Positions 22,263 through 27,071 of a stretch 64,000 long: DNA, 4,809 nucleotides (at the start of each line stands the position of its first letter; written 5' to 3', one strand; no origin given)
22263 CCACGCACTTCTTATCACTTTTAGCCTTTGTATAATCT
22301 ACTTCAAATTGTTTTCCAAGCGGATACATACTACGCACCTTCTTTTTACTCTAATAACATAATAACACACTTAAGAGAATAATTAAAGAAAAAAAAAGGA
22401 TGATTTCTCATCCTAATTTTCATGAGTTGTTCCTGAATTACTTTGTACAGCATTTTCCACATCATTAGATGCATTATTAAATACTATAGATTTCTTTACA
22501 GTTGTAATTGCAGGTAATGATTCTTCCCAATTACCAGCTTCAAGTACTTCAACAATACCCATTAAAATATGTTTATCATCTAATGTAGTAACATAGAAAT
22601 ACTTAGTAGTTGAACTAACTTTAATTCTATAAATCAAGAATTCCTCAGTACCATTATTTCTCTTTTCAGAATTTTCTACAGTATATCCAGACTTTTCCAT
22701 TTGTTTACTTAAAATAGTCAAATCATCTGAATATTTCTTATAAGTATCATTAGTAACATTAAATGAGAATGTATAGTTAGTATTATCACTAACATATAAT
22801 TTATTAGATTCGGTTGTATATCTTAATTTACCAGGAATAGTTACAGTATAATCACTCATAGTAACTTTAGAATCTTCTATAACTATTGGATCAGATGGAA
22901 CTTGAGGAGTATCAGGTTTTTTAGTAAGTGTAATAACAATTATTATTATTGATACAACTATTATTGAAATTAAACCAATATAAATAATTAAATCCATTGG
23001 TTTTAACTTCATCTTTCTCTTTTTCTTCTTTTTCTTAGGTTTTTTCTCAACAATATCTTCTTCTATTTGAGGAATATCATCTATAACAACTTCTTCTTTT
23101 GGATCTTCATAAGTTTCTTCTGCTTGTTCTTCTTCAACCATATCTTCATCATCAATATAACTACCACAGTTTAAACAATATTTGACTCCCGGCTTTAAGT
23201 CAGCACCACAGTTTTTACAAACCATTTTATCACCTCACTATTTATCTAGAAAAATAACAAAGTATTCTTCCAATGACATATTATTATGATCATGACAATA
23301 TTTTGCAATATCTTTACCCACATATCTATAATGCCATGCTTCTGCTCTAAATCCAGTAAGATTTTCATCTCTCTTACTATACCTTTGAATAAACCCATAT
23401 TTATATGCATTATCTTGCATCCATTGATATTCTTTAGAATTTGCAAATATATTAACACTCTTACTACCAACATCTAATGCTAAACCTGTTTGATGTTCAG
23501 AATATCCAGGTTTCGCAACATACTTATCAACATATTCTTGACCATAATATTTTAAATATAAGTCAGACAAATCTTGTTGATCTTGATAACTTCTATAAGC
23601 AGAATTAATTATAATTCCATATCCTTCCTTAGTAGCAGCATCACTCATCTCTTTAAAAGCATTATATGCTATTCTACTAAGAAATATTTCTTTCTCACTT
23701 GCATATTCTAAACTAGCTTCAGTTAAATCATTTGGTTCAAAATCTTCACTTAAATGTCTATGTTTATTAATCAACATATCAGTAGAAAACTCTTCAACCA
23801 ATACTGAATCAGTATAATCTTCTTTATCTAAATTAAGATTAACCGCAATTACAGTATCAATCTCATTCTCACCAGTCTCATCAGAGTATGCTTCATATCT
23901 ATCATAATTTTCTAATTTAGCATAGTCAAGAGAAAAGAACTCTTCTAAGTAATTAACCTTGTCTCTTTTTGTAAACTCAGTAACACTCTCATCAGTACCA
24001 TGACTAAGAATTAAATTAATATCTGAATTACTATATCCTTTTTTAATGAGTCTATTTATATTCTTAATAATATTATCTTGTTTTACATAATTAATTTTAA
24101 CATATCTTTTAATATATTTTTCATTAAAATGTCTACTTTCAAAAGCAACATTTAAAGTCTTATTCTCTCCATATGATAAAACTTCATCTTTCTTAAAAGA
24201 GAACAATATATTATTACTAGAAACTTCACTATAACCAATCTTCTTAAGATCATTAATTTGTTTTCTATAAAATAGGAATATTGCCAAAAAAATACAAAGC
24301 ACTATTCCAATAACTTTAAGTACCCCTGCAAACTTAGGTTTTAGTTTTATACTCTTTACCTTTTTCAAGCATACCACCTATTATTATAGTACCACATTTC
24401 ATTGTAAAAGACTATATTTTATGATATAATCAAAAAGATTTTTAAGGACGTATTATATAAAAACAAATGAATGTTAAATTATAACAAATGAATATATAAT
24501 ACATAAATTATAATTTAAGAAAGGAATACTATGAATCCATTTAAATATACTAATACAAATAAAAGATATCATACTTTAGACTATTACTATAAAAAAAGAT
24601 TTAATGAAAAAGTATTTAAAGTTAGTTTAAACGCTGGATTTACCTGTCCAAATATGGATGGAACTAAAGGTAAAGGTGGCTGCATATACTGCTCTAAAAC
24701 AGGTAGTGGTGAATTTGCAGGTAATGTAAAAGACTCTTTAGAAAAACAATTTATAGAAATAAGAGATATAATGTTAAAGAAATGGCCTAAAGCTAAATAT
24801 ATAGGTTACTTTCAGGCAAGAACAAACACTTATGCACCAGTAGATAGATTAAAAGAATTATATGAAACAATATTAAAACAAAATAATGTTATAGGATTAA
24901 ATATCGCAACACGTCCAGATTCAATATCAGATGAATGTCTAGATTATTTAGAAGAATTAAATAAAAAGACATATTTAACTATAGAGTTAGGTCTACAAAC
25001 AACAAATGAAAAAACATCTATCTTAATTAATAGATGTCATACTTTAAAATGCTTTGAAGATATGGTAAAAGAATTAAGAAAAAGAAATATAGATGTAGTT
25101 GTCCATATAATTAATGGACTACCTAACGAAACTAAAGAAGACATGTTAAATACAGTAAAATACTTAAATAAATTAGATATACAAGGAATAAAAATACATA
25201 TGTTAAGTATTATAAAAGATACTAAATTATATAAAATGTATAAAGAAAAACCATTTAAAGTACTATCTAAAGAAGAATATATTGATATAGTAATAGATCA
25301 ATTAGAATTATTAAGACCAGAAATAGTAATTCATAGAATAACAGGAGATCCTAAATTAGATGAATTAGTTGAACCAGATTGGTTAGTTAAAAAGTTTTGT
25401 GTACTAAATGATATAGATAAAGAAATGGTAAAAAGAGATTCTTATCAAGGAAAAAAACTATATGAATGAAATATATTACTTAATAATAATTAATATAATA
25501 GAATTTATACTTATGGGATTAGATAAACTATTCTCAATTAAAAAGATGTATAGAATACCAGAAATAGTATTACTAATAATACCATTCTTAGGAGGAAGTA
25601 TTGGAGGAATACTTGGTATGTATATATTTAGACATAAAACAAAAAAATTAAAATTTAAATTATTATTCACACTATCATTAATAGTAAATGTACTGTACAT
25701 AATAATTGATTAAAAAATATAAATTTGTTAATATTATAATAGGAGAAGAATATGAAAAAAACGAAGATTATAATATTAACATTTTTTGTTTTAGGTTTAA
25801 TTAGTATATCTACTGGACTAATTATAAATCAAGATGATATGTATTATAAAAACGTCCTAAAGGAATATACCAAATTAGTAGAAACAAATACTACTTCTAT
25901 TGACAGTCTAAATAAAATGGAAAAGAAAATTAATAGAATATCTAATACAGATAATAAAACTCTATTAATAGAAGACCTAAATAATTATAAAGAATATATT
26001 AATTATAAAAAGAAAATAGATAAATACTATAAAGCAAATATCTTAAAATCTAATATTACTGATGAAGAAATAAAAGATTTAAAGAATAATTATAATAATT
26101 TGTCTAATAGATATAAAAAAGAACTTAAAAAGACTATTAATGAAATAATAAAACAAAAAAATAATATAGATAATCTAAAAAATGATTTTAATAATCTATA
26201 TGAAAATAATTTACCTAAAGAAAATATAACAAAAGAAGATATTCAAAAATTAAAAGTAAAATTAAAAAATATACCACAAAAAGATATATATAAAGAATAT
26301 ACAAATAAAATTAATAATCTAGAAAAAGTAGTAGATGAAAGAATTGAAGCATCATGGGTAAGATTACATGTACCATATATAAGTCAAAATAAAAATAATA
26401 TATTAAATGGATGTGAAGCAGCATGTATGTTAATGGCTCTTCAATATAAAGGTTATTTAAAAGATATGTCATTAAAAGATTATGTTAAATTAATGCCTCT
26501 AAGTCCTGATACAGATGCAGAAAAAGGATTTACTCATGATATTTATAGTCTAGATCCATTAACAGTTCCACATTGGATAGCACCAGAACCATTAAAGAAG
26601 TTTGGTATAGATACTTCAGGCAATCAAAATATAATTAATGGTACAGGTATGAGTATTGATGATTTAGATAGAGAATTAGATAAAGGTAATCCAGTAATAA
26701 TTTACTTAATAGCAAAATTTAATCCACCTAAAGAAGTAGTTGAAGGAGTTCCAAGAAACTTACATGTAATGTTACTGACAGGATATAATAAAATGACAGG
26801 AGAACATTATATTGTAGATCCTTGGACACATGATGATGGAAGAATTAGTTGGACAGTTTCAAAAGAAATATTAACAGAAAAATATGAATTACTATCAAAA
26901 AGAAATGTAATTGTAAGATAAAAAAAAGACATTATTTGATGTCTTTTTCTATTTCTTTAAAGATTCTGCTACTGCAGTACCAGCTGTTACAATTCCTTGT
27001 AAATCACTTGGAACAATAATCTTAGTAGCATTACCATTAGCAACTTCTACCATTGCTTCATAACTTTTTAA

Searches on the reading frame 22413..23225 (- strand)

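Call 30: search_protein_families(library=pfam, proteins=[window:22413-23225:-], max_evalue=0.001)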
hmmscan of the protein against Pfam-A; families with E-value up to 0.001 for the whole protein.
window:22413-23225:- (270 aa): 1 family
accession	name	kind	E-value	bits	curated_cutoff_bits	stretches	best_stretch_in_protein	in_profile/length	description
PF13240.11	Zn_Ribbon_1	-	2.7e-06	27.4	25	1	3-22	2-21/23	zinc-ribbon domain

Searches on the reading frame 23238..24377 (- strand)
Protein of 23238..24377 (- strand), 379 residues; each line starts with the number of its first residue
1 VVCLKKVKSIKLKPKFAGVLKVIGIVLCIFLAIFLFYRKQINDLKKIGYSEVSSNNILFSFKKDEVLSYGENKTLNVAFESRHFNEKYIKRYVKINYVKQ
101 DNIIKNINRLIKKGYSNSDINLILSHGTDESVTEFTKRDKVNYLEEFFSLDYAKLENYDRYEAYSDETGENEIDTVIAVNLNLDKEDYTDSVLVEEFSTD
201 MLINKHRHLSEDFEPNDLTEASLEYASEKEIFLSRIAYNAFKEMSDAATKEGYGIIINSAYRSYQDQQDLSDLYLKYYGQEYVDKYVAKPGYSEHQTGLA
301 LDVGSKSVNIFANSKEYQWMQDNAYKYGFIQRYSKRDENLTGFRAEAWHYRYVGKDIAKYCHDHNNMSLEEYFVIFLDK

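Call 30: search_protein_families(library=pfam, proteins=[window:23238-24377:-], max_evalue=0.001)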
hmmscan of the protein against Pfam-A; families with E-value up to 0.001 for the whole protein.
window:23238-24377:- (379 aa): 1 family
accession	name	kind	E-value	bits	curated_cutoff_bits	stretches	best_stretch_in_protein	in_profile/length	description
PF02557.22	VanY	-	1.9e-35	122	25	1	232-355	3-132/132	D-alanyl-D-alanine carboxypeptidase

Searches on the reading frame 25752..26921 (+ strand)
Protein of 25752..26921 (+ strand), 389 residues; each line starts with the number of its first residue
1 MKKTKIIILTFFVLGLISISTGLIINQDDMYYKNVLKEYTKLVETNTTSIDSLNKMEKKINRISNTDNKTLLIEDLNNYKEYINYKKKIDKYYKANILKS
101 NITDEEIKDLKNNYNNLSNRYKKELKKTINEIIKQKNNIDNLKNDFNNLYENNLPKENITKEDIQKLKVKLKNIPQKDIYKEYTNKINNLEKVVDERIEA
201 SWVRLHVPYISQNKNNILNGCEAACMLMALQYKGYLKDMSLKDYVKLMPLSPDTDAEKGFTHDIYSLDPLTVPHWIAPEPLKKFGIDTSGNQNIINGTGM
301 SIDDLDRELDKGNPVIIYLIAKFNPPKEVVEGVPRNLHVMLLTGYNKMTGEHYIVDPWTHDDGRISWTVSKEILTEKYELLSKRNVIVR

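Call 30: search_protein_families(library=pfam, proteins=[window:25752-26921:+], max_evalue=0.001)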
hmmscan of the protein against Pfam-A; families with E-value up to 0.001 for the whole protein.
window:25752-26921:+ (389 aa): 1 family
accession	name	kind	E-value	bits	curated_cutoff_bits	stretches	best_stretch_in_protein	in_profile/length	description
PF13529.12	Peptidase_C39_2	-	1e-19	72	24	1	205-358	1-143/143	Peptidase_C39 like family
